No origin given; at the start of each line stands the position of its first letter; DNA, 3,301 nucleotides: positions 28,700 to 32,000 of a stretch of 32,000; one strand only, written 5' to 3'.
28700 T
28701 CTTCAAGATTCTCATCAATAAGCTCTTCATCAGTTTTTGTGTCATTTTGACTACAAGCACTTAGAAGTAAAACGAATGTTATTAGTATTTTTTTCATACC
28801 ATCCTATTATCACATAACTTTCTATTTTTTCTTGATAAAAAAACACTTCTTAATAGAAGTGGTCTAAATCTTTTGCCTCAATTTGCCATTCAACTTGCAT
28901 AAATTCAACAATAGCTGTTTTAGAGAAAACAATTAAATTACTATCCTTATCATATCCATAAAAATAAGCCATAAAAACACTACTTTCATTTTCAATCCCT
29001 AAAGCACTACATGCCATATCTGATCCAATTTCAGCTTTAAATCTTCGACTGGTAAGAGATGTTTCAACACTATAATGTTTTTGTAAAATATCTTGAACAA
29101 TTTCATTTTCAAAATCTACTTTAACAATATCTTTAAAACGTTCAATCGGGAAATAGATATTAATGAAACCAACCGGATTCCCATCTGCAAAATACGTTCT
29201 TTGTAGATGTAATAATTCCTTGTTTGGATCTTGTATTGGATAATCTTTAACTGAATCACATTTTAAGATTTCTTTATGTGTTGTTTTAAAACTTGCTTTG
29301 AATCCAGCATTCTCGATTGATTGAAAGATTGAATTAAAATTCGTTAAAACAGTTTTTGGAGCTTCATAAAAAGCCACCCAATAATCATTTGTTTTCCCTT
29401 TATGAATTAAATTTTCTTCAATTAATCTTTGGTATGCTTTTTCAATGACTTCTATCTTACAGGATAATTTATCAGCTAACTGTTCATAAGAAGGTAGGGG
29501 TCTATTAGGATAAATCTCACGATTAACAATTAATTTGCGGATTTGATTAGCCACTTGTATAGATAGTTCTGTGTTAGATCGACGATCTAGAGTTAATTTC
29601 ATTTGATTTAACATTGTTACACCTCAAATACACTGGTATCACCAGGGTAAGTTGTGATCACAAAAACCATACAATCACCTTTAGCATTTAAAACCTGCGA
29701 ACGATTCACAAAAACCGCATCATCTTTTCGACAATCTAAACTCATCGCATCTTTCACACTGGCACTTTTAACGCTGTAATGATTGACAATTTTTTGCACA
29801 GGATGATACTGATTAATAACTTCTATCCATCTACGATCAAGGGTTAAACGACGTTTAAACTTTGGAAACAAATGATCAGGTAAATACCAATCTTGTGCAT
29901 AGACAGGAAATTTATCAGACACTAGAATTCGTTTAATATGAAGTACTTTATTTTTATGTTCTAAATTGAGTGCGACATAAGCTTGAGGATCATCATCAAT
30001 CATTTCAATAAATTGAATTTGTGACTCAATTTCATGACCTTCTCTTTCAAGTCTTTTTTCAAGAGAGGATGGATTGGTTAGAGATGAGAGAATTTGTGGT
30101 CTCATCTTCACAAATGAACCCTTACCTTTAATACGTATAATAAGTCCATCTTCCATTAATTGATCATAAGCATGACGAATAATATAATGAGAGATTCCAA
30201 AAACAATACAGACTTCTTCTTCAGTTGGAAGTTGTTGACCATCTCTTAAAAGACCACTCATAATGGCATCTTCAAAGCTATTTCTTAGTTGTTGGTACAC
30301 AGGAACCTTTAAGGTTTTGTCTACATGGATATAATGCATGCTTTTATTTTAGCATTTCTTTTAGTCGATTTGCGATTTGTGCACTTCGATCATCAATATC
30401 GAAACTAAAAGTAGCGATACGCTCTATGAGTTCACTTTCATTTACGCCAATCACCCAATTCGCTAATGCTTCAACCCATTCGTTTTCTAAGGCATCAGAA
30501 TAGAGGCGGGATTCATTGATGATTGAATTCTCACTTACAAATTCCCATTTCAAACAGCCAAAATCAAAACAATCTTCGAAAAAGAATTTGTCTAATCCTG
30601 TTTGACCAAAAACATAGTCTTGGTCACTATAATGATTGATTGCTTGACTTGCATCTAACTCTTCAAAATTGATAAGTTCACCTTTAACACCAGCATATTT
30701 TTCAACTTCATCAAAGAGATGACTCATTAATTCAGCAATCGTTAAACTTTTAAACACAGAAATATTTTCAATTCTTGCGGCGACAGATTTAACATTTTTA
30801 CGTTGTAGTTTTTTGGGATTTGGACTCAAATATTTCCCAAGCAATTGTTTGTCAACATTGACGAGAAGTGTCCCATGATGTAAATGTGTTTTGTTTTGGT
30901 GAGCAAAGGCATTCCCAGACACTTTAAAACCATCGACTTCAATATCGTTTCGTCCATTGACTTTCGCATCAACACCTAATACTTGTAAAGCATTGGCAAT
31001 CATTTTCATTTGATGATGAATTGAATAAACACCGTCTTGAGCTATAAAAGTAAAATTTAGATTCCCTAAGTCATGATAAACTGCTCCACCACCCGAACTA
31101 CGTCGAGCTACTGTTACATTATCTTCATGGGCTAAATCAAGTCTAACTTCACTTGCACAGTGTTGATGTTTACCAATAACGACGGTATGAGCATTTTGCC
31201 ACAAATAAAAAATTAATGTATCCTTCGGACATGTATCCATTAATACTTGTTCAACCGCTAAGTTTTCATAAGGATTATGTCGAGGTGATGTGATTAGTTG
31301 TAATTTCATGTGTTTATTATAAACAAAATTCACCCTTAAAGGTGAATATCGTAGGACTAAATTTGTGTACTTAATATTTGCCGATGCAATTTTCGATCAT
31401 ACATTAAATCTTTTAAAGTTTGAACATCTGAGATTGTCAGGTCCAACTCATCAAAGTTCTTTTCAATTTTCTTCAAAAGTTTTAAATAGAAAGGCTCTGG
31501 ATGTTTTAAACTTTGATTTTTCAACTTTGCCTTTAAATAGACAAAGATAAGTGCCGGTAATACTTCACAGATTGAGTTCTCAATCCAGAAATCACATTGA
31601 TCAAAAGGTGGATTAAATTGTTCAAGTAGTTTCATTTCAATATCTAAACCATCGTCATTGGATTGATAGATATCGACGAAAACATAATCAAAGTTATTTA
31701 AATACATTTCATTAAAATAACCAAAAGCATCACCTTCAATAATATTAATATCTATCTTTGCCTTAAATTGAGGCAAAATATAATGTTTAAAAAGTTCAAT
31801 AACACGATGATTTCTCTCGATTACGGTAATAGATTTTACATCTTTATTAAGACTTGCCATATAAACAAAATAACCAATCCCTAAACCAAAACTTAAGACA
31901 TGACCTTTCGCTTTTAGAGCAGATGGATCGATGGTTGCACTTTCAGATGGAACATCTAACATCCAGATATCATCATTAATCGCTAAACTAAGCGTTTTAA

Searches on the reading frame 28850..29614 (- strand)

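Call 37: search_protein_families(library=pfam, proteins=[window:28850-29614:-], max_evalue=0.001)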
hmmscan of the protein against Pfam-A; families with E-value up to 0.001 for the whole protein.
window:28850-29614:- (254 aa): 2 families
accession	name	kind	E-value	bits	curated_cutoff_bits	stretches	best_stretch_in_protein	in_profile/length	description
PF07702.18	UTRA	-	7.9e-13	48.9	23.8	1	130-233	30-133/141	UTRA domain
PF00392.27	GntR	-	1.5e-09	37.8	27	1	20-71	4-55/64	Bacterial regulatory proteins, gntR family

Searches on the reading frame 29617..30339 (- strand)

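Call 37: search_protein_families(library=pfam, proteins=[window:29617-30339:-], max_evalue=0.001)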
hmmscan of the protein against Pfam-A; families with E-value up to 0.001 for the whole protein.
window:29617-30339:- (240 aa): 2 families
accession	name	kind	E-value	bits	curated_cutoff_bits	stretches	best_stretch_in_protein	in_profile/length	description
PF00392.27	GntR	-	7.2e-14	51.6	27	1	15-77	2-64/64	Bacterial regulatory proteins, gntR family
PF07702.18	UTRA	-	9.8e-12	45.3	23.8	1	101-234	3-138/141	UTRA domain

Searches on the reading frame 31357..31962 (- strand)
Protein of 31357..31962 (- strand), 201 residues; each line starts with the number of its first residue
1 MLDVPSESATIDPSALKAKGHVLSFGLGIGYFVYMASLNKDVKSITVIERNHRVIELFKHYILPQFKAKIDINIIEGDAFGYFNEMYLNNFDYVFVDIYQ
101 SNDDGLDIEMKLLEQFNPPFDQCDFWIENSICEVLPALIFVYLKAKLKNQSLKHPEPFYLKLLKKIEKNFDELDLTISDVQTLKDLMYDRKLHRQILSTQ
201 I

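Call 37: search_protein_families(library=pfam, proteins=[window:31357-31962:-], max_evalue=0.001)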
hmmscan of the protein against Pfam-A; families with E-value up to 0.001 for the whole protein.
window:31357-31962:- (201 aa): 1 family
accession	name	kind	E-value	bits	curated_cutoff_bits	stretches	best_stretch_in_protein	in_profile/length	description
PF01564.23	Spermine_synth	-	0.00045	20.2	22.9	1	19-99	19-100/186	Spermine/spermidine synthase domain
